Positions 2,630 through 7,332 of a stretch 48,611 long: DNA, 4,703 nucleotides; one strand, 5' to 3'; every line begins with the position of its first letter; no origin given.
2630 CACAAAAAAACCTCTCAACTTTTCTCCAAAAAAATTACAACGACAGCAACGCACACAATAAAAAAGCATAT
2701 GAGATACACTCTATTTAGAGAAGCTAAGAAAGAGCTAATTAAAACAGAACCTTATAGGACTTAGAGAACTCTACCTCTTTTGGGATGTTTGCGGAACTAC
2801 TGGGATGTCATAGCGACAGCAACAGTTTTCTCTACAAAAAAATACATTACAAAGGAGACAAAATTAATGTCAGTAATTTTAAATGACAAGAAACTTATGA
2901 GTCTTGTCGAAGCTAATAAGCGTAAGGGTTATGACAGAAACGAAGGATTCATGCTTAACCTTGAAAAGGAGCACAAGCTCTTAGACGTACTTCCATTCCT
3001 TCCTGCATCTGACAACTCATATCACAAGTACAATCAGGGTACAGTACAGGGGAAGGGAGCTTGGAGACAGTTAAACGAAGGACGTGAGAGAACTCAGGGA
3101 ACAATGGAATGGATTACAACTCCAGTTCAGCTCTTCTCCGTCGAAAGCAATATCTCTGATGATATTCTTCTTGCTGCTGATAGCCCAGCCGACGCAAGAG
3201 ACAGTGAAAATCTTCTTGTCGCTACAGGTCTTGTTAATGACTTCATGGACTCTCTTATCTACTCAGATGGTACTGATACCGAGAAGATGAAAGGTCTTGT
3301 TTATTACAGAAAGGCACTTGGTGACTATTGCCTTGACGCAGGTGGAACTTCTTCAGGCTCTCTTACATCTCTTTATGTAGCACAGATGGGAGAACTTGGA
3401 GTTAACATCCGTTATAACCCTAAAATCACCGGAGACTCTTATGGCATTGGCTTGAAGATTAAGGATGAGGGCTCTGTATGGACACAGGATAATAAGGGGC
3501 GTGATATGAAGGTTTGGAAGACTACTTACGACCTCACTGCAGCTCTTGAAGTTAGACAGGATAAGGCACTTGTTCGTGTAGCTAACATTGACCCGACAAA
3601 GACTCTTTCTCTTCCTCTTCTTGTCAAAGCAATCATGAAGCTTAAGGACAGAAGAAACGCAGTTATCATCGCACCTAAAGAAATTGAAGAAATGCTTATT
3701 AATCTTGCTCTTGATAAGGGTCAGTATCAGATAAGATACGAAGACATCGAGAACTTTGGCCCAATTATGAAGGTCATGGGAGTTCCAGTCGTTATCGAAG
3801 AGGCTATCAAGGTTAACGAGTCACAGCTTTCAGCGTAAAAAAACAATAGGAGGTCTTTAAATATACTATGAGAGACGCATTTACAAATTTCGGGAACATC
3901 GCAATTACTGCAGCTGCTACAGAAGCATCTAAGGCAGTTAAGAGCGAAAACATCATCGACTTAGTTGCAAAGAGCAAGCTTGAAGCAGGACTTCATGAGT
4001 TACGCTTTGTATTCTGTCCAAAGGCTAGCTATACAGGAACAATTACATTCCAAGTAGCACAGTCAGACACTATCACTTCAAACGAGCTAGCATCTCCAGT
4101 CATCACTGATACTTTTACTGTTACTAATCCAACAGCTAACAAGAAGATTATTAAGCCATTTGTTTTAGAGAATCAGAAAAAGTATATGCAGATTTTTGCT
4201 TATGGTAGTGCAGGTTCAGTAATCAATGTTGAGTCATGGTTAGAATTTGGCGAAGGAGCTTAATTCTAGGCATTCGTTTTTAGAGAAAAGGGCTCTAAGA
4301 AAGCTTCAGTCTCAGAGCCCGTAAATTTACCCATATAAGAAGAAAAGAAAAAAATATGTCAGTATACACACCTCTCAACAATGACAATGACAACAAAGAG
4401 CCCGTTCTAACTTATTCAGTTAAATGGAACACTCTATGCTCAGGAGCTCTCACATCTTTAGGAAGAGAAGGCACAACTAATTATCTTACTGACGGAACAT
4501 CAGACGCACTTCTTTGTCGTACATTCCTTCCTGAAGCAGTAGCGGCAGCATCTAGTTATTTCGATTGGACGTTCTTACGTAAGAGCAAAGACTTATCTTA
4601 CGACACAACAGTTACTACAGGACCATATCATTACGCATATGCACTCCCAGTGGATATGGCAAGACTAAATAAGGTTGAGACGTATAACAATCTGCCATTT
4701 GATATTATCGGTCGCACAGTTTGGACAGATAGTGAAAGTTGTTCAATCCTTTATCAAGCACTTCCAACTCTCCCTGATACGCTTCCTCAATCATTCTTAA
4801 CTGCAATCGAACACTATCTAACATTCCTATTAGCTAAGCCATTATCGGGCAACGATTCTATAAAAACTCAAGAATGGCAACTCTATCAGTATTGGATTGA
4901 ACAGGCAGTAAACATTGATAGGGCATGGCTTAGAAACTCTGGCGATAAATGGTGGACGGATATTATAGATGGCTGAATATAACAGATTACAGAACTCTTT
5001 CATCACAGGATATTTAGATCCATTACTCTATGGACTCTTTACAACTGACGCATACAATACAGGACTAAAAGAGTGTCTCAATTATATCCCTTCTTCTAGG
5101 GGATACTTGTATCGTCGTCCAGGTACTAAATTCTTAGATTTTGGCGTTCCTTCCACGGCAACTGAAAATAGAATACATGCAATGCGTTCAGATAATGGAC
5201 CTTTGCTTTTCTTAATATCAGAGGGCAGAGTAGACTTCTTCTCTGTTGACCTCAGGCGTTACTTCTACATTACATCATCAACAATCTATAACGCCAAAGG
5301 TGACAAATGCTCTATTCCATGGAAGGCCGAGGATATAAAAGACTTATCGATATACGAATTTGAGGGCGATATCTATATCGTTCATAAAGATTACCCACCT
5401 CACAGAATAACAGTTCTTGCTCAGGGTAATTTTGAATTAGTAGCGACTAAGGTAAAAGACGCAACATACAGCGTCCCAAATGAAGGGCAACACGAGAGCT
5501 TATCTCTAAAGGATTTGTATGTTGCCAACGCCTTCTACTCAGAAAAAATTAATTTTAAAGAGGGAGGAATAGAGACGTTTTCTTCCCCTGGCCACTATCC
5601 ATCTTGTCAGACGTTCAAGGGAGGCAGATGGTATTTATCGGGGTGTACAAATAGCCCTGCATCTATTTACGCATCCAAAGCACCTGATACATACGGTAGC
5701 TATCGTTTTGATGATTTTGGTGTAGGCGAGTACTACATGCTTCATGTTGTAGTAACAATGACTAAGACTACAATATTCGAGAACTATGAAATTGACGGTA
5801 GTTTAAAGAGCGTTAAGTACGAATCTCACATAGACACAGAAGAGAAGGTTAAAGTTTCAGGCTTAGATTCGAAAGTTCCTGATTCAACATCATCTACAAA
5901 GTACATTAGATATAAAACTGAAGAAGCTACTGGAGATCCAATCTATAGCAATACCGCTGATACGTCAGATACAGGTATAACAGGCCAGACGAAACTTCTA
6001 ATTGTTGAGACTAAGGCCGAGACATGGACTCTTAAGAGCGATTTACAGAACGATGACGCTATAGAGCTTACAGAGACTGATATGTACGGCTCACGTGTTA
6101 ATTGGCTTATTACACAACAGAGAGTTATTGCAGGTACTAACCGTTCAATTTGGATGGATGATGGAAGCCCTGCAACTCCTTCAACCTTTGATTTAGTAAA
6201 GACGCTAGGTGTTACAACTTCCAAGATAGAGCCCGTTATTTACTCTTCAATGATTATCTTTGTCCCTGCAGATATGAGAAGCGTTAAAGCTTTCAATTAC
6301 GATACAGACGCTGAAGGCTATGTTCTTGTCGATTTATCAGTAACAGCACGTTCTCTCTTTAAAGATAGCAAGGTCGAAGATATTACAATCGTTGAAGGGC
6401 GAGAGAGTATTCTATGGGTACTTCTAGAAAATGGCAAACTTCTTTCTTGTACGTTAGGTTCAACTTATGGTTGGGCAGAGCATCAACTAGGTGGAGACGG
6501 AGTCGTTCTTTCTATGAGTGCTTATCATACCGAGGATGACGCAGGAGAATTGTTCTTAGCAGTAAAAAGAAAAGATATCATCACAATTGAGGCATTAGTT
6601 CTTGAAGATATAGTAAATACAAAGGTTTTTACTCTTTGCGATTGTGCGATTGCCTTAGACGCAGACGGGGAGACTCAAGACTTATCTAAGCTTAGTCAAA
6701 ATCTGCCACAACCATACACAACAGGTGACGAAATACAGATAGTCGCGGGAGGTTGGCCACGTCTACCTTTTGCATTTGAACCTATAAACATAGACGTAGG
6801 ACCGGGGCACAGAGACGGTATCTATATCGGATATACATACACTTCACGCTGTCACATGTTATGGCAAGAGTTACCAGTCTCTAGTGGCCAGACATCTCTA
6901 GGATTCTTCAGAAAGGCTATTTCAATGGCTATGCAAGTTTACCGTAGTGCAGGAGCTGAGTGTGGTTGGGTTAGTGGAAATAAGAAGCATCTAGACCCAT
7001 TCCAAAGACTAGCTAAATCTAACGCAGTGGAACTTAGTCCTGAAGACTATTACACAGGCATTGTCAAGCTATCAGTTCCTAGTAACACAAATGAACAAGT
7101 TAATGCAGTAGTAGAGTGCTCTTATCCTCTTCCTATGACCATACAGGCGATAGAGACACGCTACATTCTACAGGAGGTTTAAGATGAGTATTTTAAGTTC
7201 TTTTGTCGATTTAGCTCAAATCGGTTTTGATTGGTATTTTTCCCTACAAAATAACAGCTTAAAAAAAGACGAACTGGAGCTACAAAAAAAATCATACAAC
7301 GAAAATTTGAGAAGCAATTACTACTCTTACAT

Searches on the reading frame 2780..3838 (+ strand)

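Call 54: search_protein_families(library=phrogs, proteins=[window:2780-3838:+], max_evalue=0.001)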
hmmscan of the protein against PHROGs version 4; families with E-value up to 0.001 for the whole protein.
window:2780-3838:+ (352 aa): 1 family
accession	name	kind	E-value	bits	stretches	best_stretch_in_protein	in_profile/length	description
phrog_212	-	head and packaging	6.9e-23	82.5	2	40-173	6-142/301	major head protein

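Call 55: search_protein_families(library=pfam, proteins=[window:2780-3838:+], max_evalue=0.001)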
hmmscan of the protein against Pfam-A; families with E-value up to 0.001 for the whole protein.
window:2780-3838:+ (352 aa): 1 family
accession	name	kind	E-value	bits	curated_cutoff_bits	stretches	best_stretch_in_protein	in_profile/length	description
PF20911.3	GP7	-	1.7e-30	106.4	27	1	61-350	13-312/313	Major capsid protein GP7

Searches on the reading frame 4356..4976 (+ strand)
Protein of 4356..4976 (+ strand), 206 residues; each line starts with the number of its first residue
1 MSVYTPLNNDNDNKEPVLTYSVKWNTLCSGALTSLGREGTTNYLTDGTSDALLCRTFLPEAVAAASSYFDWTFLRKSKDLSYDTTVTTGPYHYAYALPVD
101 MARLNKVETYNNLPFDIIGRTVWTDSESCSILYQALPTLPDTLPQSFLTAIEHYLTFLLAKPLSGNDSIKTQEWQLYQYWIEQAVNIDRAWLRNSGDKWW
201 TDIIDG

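Call 54: search_protein_families(library=phrogs, proteins=[window:4356-4976:+], max_evalue=0.001)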
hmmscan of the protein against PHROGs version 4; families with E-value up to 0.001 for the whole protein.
window:4356-4976:+ (206 aa): 1 family
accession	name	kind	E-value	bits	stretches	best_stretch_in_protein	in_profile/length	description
phrog_394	-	tail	4.6e-24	86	1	27-188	7-170/190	tail protein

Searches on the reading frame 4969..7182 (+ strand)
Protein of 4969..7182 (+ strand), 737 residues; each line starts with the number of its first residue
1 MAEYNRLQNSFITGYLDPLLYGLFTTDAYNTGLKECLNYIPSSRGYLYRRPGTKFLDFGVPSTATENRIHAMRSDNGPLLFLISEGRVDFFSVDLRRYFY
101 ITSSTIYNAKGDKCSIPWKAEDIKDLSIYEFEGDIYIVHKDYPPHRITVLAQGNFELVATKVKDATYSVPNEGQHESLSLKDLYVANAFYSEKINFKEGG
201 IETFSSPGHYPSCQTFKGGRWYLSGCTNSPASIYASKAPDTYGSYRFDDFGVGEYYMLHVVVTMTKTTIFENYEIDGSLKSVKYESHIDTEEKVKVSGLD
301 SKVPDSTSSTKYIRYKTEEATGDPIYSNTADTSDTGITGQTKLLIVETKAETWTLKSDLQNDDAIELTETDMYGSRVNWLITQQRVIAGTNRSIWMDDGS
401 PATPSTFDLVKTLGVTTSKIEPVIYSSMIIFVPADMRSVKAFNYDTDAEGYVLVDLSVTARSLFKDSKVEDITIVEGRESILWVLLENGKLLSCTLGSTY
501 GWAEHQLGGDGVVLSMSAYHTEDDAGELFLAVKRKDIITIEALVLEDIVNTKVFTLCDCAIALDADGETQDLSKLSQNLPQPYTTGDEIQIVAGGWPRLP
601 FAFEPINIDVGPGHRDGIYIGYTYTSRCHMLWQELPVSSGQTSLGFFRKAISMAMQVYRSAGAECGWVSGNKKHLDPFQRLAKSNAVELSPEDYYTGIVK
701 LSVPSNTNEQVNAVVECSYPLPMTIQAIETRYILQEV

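Call 54: search_protein_families(library=phrogs, proteins=[window:4969-7182:+], max_evalue=0.001)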
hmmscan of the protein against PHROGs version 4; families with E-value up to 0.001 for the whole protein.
window:4969-7182:+ (737 aa): 3 families
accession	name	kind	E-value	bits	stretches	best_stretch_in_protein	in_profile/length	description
phrog_376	-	tail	4.4e-68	231.3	2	358-731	335-706/712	tail protein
phrog_15566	-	tail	2.9e-14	53.5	1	357-534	85-265/552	tail protein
phrog_20269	-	unknown function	1.7e-07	31.6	1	7-167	6-160/374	-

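Call 55: search_protein_families(library=pfam, proteins=[window:4969-7182:+], max_evalue=0.001)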
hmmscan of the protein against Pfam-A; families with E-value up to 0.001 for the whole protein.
window:4969-7182:+ (737 aa): 0 families
